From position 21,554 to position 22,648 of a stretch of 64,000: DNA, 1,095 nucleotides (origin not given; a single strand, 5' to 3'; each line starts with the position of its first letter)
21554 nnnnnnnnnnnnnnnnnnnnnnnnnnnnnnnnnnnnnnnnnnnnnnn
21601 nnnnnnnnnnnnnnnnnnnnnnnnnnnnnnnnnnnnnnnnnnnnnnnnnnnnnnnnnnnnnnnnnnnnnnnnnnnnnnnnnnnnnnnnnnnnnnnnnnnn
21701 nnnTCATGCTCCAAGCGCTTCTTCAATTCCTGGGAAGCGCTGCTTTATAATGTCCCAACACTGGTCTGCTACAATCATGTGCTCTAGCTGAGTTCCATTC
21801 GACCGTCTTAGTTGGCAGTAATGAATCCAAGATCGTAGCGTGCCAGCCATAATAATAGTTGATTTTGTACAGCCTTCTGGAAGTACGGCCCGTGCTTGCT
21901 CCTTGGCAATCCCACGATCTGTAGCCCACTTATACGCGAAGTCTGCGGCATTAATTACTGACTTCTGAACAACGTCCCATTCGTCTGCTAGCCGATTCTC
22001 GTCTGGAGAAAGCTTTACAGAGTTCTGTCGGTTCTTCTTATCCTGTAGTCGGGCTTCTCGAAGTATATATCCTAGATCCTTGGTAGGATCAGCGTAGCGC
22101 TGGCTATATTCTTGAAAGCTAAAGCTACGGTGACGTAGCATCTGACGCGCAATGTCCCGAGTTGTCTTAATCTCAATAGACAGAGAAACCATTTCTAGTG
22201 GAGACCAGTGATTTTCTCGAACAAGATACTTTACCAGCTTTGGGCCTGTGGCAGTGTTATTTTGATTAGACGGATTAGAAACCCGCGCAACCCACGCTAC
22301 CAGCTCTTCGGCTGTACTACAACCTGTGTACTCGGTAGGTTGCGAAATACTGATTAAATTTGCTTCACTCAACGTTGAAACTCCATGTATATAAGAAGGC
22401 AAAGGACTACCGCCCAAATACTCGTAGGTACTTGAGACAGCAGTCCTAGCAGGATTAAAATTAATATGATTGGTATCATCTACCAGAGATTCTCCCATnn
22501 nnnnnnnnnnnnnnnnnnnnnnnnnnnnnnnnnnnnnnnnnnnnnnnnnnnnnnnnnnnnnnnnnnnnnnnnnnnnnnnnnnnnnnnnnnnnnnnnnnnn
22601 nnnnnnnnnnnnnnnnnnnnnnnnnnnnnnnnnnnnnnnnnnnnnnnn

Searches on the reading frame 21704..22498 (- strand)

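Call 63: search_protein_families(library=phrogs, proteins=[window:21704-22498:-], max_evalue=0.00001)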
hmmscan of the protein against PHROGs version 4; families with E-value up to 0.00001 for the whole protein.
window:21704-22498:- (264 aa): 3 families
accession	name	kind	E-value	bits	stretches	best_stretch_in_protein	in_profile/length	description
phrog_85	-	DNA, RNA and nucleotide metabolism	1.7e-64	219.8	1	46-257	373-578/866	thymidylate synthase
phrog_10644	-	DNA, RNA and nucleotide metabolism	3.1e-40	138.9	1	107-262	2-154/160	thymidylate synthase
phrog_22708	-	DNA, RNA and nucleotide metabolism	5.7e-10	40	1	53-137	30-125/242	thymidylate synthase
